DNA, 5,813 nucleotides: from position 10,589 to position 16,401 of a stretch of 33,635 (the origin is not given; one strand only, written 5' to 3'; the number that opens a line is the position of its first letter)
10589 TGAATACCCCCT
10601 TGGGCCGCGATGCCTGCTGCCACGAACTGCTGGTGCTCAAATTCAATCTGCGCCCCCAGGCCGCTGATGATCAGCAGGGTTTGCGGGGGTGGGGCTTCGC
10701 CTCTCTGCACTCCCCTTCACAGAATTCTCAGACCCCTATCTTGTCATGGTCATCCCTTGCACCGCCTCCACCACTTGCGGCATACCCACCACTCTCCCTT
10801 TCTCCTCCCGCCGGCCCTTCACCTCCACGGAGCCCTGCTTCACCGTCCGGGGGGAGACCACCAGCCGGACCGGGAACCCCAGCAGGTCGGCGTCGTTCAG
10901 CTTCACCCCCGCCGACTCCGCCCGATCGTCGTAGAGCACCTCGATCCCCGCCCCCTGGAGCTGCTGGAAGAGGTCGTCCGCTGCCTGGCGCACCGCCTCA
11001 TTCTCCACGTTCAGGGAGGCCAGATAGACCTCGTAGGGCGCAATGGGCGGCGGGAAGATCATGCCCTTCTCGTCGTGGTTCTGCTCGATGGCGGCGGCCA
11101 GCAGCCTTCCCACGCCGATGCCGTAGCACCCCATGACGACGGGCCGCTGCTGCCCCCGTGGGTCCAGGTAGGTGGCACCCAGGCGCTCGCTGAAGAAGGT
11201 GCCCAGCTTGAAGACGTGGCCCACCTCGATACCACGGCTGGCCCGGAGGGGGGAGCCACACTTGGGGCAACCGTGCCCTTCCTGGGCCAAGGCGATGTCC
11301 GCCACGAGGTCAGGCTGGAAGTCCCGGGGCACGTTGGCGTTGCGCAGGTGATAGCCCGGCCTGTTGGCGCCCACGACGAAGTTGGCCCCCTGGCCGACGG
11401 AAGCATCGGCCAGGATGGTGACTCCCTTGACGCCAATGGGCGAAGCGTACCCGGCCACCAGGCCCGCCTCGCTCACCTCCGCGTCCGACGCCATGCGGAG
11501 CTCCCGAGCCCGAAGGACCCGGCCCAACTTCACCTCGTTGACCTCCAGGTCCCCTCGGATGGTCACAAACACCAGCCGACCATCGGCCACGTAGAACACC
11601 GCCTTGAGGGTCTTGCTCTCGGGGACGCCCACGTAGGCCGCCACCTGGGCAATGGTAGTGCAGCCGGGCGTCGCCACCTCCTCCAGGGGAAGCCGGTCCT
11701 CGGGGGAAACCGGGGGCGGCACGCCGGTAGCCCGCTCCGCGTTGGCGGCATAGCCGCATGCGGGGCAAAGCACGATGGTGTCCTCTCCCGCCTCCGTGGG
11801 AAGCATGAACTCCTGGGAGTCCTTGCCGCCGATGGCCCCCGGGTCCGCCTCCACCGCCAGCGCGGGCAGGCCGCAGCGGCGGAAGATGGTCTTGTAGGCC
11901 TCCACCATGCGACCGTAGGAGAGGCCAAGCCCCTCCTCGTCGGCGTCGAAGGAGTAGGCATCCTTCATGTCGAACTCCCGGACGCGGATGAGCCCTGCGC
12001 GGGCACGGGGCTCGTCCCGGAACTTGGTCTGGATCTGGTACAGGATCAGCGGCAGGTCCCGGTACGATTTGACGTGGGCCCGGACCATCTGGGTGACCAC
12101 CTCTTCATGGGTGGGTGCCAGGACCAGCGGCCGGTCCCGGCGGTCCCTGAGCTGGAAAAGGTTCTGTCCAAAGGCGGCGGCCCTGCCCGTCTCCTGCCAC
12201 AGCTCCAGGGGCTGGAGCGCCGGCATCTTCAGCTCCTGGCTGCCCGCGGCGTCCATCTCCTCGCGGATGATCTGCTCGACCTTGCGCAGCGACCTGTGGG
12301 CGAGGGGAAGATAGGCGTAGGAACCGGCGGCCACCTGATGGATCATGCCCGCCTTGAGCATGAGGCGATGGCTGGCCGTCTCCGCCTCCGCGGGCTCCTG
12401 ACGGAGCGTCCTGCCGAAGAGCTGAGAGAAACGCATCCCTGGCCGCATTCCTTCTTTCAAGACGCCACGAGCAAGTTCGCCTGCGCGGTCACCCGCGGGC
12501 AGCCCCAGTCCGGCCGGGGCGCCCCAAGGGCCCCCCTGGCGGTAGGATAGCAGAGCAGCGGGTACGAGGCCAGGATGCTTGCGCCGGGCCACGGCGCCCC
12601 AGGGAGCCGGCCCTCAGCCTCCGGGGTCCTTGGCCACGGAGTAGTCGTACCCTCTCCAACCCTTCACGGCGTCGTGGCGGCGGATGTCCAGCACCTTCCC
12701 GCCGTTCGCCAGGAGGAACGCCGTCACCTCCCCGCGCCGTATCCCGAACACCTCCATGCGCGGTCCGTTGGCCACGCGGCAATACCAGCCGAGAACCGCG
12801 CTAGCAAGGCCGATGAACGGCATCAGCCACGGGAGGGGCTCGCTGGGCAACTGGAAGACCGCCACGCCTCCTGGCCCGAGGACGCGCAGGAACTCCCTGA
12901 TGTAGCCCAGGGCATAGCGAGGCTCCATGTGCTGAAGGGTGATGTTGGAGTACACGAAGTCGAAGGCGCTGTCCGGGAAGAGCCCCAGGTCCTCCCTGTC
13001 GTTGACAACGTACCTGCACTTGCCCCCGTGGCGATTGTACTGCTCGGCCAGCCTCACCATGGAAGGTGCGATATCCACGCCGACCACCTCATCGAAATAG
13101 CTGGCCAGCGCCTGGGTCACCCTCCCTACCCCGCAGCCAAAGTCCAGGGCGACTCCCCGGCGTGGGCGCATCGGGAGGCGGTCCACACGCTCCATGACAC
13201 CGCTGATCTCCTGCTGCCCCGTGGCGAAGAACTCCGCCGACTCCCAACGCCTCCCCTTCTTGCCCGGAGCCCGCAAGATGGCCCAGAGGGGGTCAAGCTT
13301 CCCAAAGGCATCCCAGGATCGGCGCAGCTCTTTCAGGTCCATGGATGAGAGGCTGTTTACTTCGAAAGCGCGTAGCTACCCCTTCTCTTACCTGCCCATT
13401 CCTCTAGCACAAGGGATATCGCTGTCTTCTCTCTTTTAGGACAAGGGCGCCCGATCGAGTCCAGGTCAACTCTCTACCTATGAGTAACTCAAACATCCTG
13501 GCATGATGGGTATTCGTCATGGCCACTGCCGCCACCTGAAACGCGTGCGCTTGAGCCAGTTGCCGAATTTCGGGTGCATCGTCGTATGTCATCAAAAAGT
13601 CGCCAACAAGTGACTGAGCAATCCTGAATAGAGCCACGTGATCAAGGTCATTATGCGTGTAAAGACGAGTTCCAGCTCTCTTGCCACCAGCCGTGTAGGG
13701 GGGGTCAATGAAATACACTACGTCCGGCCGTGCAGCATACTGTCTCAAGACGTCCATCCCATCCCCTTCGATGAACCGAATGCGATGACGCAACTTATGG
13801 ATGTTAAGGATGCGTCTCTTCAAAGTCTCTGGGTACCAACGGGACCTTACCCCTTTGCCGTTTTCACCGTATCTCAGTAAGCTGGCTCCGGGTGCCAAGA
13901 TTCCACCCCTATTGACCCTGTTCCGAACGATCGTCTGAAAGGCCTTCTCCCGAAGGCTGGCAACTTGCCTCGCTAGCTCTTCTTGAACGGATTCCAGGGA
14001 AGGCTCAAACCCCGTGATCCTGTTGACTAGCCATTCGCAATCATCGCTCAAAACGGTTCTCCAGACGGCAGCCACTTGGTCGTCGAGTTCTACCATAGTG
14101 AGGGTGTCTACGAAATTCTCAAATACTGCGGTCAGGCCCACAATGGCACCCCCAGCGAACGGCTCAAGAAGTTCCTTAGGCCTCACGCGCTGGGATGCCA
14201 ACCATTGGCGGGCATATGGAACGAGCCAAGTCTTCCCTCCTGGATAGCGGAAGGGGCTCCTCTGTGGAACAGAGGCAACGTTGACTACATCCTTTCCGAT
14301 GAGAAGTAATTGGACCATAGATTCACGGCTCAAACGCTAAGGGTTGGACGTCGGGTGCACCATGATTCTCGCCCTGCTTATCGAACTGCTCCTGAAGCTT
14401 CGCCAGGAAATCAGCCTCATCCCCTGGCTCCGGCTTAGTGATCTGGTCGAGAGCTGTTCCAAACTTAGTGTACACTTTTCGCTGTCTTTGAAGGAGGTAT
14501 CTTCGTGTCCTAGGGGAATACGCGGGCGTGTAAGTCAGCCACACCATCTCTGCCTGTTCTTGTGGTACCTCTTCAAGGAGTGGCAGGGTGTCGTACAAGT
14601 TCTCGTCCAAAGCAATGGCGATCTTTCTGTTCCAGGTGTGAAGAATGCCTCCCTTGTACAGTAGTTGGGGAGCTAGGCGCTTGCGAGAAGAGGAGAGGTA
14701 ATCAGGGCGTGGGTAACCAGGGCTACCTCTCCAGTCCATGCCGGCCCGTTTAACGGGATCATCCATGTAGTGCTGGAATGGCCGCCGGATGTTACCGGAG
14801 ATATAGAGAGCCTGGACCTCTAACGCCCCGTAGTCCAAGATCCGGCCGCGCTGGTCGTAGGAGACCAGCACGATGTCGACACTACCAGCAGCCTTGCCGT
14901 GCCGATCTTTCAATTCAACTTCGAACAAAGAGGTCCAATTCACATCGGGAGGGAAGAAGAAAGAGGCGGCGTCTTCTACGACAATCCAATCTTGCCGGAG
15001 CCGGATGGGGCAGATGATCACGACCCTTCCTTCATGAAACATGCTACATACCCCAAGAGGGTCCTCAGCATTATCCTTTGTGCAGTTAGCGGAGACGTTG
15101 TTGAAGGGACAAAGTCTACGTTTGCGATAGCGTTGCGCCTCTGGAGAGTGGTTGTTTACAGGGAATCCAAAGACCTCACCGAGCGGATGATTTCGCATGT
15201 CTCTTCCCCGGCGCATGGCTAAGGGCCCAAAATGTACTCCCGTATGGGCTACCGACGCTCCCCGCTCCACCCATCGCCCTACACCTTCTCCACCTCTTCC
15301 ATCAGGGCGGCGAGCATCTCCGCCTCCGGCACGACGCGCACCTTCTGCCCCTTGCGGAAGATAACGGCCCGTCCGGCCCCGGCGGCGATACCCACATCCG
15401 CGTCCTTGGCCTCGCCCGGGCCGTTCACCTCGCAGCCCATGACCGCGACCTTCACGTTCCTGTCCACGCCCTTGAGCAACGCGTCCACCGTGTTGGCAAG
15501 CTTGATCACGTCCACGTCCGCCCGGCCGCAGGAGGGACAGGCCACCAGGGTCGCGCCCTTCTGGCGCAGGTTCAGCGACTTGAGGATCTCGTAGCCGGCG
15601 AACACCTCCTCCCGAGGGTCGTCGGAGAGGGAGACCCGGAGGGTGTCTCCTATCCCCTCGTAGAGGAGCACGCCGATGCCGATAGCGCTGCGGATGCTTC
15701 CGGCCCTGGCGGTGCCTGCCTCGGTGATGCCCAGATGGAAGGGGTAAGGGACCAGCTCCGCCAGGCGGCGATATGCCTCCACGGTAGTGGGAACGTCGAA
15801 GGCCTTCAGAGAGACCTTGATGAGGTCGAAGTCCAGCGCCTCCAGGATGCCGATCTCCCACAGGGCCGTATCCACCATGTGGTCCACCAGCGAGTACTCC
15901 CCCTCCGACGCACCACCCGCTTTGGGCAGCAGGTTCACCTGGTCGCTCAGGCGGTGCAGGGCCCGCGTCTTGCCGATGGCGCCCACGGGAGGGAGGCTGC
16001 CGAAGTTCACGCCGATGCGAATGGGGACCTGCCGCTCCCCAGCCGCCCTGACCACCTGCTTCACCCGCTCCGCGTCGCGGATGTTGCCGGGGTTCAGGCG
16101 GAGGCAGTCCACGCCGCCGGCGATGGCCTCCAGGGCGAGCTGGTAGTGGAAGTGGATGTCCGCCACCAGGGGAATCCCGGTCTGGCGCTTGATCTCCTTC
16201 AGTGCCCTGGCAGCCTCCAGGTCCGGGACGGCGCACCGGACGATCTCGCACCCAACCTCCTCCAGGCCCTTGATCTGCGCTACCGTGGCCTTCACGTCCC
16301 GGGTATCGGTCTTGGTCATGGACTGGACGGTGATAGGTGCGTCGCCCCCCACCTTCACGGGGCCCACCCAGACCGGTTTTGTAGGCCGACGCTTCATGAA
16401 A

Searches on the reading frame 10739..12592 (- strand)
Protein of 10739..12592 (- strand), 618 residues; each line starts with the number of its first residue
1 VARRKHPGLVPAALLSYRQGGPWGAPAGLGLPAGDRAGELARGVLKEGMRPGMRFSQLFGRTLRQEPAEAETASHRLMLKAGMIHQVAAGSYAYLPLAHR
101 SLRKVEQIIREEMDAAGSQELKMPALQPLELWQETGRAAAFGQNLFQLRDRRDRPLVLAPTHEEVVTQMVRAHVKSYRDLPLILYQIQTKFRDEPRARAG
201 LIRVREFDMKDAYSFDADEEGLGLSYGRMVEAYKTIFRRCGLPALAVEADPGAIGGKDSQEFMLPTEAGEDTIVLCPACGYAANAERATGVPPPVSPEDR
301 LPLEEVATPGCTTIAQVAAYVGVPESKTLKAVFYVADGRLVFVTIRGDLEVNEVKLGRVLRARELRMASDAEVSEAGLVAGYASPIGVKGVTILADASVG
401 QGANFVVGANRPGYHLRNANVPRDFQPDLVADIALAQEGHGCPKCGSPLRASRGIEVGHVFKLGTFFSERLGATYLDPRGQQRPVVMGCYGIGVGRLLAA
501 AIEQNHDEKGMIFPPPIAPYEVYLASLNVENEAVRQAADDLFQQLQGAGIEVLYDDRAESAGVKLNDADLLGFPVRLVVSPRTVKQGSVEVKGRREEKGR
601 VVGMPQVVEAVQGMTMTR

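Call 9: search_protein_families(library=pfam, proteins=[window:10739-12592:-], max_evalue=0.01)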
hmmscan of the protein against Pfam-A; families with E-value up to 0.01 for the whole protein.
window:10739-12592:- (618 aa): 3 families
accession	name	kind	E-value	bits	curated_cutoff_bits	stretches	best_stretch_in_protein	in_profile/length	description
PF00587.30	tRNA-synt_2b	-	4.8e-37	128.2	29.3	1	146-505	1-179/179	tRNA synthetase class II core domain (G, H, P, S and T)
PF04073.20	tRNA_edit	-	1.8e-25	89.9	25.5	1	308-420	1-117/123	Aminoacyl-tRNA editing domain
PF03129.25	HGTP_anticodon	-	9.5e-17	61.4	21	1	522-612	2-92/94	Anticodon binding domain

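Call 10: search_protein_families(library=ncbifam, proteins=[window:10739-12592:-], max_evalue=0.01)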
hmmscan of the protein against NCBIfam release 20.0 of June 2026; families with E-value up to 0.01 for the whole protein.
window:10739-12592:- (618 aa): 15 families
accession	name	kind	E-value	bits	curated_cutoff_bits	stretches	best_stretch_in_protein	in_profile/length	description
NF006625.0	PRK09194.1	equivalog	4.8e-220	732.2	558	1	53-611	1-558/559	proline--tRNA ligase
TIGR00409.1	proS_fam_II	equivalog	2.5e-181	604.4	306.7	1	53-607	1-561/568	proline--tRNA ligase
NF008979.1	PRK12325.1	exception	1.3e-141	472.4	550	2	53-276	1-224/437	proline--tRNA ligase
TIGR00408.1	proS_fam_I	equivalog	6.9e-43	147.2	437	2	450-612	214-378/475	proline--tRNA ligase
TIGR00418.1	thrS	equivalog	1.4e-29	103.5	383.65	2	68-217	166-320/565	threonine--tRNA ligase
NF003068.0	PRK03991.1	equivalog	5.6e-16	58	484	2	468-612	442-589/613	threonine--tRNA ligase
NF003211.1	PRK04173.1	equivalog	2e-13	50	312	1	493-607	330-450/454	glycine--tRNA ligase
TIGR00442.1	hisS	equivalog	1.6e-12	47.1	286.75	2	90-218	5-131/406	histidine--tRNA ligase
TIGR00389.1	glyS_dimeric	equivalog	7.6e-11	41.2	243.3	1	505-611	456-561/565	glycine--tRNA ligase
TIGR00414.1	serS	equivalog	1.8e-09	37.1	301.65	1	115-248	189-322/418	serine--tRNA ligase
TIGR00011.1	YbaK_EbsC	equivalog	2.2e-05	24.3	153.25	1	314-415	28-132/152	Cys-tRNA(Pro) deacylase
TIGR00443.1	hisZ_biosyn_reg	equivalog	2.8e-05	23.4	271.65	1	94-195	3-101/314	ATP phosphoribosyltransferase regulatory subunit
NF008941.0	PRK12292.2-4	equivalog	6.8e-05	21.9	447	1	90-192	12-111/393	ATP phosphoribosyltransferase regulatory subunit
NF011500.0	PRK14938.1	equivalog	0.00018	20.6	362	1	492-612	247-364/387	Ser-tRNA(Thr) hydrolase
NF011484.0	PRK14894.1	equivalog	0.0018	16.5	1050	0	171-211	155-195/539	glycine--tRNA ligase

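Call 18: find_homologous_proteins(query=window:10739-12592:-, max_evalue=1e-50)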
Query window:10739-12592:- (618 aa): 8000 proteins with E <= 1e-50 among 8000 candidates; the best 120 are listed.
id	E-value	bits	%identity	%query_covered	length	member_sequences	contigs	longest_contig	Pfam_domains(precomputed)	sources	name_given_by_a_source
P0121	0.0e+0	1260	100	92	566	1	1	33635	PF03129.26,PF00587.31,PF04073.21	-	-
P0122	1.1e-294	997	78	91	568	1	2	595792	PF03129.26,PF00587.31,PF04073.21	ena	-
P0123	1.3e-293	993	77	91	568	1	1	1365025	PF03129.26,PF00587.31,PF04073.21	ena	-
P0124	6.9e-292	988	76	91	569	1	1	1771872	PF03129.26,PF00587.31,PF04073.21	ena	-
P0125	9.3e-290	981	76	91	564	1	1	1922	PF03129.26,PF00587.31,PF04073.21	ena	-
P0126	1.6e-289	980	76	91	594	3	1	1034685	PF03129.26,PF00587.31,PF04073.21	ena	-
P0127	4.0e-289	979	77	91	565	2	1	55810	PF03129.26,PF00587.31,PF04073.21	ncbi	-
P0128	1.3e-288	977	76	91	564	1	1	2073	PF03129.26,PF00587.31,PF04073.21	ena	-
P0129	6.4e-288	975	76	91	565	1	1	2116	PF03129.26,PF00587.31,PF04073.21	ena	-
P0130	1.6e-287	973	75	91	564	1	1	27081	PF03129.26,PF00587.31,PF04073.21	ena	-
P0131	1.0e-286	971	76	91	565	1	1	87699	PF03129.26,PF00587.31,PF04073.21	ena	-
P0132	1.1e-286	970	75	91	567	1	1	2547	PF03129.26,PF00587.31,PF04073.21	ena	-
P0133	1.5e-286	970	76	91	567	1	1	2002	PF03129.26,PF00587.31,PF04073.21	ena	-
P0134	1.1e-285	967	76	91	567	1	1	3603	PF03129.26,PF00587.31,PF04073.21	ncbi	-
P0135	9.3e-285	964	75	91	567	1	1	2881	PF03129.26,PF00587.31,PF04073.21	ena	-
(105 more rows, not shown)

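Call 19: find_encoding_contigs(protein=P0122, flank=8000, max_places=2)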
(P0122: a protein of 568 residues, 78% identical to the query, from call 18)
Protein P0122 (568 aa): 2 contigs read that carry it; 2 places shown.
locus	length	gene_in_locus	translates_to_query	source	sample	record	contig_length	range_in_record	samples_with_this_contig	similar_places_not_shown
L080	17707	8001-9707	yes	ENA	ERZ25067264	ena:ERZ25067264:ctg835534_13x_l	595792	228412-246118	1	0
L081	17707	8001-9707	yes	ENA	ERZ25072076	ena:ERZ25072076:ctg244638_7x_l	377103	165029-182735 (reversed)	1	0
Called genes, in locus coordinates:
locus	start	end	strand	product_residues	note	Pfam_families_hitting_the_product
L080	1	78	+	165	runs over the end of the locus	PF00889:EF_TS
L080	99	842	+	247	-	PF00696:AA_kinase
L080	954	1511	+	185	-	PF01765:RRF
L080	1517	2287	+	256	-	PF01255:Prenyltransf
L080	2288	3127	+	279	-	PF01148:CTP_transf_1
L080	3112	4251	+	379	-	PF02670:DXP_reductoisom, PF08436:DXP_redisom_C, PF13288:DXPR_C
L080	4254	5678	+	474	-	PF02163:Peptidase_M50, PF13180:PDZ_2, PF00595:PDZ (weak), PF04495:GRASP55_65 (faint), PF17820:PDZ_6 (weak), PF13180:PDZ_2, PF17820:PDZ_6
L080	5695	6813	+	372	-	PF04551:GcpE, PF26540:GcpE_C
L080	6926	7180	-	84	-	-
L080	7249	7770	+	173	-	-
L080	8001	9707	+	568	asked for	PF00587:tRNA-synt_2b, PF04073:tRNA_edit, PF03129:HGTP_anticodon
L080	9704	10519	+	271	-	PF01522:Polysacc_deac_1, PF10096:DUF2334 (weak)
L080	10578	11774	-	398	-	PF00890:FAD_binding_2 (weak), PF01266:DAO (weak), PF01494:FAD_binding_3, PF03486:HI0933_like (faint), PF05834:Lycopene_cycl, PF07992:Pyr_redox_2, PF12831:FAD_oxidored, PF13450:NAD_binding_8 (weak), +1 more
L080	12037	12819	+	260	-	PF00561:Abhydrolase_1, PF12146:Hydrolase_4 (faint), PF12697:Abhydrolase_6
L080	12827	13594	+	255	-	PF01694:Rhomboid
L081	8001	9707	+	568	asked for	PF00587:tRNA-synt_2b, PF04073:tRNA_edit, PF03129:HGTP_anticodon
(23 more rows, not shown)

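Call 20: find_encoding_contigs(protein=P0123, flank=8000, max_places=2)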
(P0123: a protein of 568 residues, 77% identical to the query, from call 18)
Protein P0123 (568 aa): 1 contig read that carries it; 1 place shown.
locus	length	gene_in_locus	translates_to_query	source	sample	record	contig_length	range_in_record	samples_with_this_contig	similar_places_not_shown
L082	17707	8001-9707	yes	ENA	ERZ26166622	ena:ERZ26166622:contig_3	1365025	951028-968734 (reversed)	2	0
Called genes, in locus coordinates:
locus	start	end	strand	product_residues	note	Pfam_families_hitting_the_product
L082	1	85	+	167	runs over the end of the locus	PF00889:EF_TS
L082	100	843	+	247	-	PF00696:AA_kinase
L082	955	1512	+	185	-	PF01765:RRF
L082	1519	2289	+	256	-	PF01255:Prenyltransf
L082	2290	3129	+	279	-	PF01148:CTP_transf_1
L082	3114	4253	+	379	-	PF02670:DXP_reductoisom, PF08436:DXP_redisom_C, PF13288:DXPR_C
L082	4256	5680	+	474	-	PF02163:Peptidase_M50, PF13180:PDZ_2, PF00595:PDZ (faint), PF17820:PDZ_6 (weak), PF13180:PDZ_2 (weak), PF17820:PDZ_6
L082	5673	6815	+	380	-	PF04551:GcpE, PF26540:GcpE_C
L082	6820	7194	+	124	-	PF13650:Asp_protease_2 (weak), PF13975:gag-asp_proteas (weak)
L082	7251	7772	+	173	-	-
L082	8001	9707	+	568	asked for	PF00587:tRNA-synt_2b, PF04073:tRNA_edit, PF03129:HGTP_anticodon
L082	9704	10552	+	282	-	PF01522:Polysacc_deac_1, PF10096:DUF2334 (weak)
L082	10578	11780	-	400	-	PF01266:DAO (weak), PF01494:FAD_binding_3, PF01946:Thi4 (weak), PF03486:HI0933_like (faint), PF05834:Lycopene_cycl, PF07992:Pyr_redox_2, PF12831:FAD_oxidored, PF13450:NAD_binding_8 (weak), +1 more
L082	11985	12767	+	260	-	PF00561:Abhydrolase_1, PF12697:Abhydrolase_6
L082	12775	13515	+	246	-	PF01694:Rhomboid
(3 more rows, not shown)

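Call 21: find_encoding_contigs(protein=P0124, flank=8000, max_places=2)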
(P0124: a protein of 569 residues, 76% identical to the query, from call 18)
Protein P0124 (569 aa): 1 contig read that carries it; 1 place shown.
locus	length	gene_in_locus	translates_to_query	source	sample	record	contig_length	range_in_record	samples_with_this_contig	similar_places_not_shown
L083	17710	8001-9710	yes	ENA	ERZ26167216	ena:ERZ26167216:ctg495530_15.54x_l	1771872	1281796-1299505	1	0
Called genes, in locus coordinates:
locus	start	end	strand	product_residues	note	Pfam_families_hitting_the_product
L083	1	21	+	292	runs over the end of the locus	PF00318:Ribosomal_S2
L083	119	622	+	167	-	PF00889:EF_TS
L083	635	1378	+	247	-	PF00696:AA_kinase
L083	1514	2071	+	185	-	PF01765:RRF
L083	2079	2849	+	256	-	PF01255:Prenyltransf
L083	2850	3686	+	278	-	PF01148:CTP_transf_1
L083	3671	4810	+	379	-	PF02670:DXP_reductoisom, PF08436:DXP_redisom_C, PF13288:DXPR_C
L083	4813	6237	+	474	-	PF02163:Peptidase_M50, PF14685:PDZ_Tricorn (faint), PF00595:PDZ (weak), PF13180:PDZ_2, PF04495:GRASP55_65 (faint), PF17820:PDZ_6, PF13180:PDZ_2, PF17820:PDZ_6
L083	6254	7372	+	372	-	PF04551:GcpE, PF26540:GcpE_C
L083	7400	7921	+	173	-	-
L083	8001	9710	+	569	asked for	PF00587:tRNA-synt_2b, PF04073:tRNA_edit, PF03129:HGTP_anticodon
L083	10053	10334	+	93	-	PF22175:Ogg-HhH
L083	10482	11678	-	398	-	PF01266:DAO (weak), PF01494:FAD_binding_3, PF01946:Thi4 (faint), PF03486:HI0933_like (faint), PF05834:Lycopene_cycl, PF07992:Pyr_redox_2 (weak), PF12831:FAD_oxidored (weak), PF13450:NAD_binding_8 (weak), +1 more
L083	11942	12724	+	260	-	PF00561:Abhydrolase_1, PF12697:Abhydrolase_6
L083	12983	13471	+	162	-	PF01694:Rhomboid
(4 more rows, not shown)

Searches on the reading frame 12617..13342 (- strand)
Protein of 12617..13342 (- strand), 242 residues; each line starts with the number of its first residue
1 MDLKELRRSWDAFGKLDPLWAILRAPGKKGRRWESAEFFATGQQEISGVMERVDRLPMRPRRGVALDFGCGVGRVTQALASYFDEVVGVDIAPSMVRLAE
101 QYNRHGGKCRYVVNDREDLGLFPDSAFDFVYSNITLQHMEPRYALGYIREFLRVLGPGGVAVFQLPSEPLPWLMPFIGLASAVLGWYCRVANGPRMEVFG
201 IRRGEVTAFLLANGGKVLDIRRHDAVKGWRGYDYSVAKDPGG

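Call 9: search_protein_families(library=pfam, proteins=[window:12617-13342:-], max_evalue=0.01)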
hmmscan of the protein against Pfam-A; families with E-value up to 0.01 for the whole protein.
window:12617-13342:- (242 aa): 8 families
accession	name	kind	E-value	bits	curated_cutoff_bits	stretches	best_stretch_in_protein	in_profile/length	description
PF08241.18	Methyltransf_11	-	8.5e-22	78.1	21.2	1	66-163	1-95/95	Methyltransferase domain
PF13649.12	Methyltransf_25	-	2.7e-20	73.3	27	1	66-159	2-97/97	Methyltransferase domain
PF08242.18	Methyltransf_12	-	5.9e-15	56.2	30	1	66-160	1-97/98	Methyltransferase domain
PF13489.12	Methyltransf_23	-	1.2e-14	54.8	27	1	50-178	10-131/164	Methyltransferase domain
PF13847.12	Methyltransf_31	-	8.8e-11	42.1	27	1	65-167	7-113/145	Methyltransferase domain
PF01209.24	Ubie_methyltran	-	6.2e-06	26.2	20.1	1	64-162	50-150/233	ubiE/COQ5 methyltransferase family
PF05175.20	MTS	-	0.001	19.2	23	1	55-133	26-105/170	Methyltransferase small domain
PF05891.18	Methyltransf_PK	-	0.0047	16.9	27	1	57-162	51-158/218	AdoMet dependent proline di-methyltransferase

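Call 56: search_protein_families(library=padloc, proteins=[window:12617-13342:-], max_evalue=0.001)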
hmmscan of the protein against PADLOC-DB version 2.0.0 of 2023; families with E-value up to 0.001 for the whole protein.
window:12617-13342:- (242 aa): 1 family
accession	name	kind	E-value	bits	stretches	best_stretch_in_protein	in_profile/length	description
PDLC04134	mad2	-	8.2e-20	69.1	1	61-171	291-402/492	mads_2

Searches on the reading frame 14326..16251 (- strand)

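Call 22: search_protein_families(library=pfam, proteins=[window:14326-16251:-], max_evalue=0.0001)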
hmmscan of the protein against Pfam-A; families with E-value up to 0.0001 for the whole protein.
window:14326-16251:- (642 aa): 1 family
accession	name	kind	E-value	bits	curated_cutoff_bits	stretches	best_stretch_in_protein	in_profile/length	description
PF12183.14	NotI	-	6.2e-52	176.7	22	1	374-584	9-235/238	Restriction endonuclease NotI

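Call 56: search_protein_families(library=padloc, proteins=[window:14326-16251:-], max_evalue=0.001)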
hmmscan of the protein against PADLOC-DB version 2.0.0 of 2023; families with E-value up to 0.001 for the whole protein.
window:14326-16251:- (642 aa): 1 family
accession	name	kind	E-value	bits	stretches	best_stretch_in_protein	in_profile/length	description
PDLC03465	REase_II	-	7.9e-07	26.7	0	356-421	6-72/301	Type II restriction enzyme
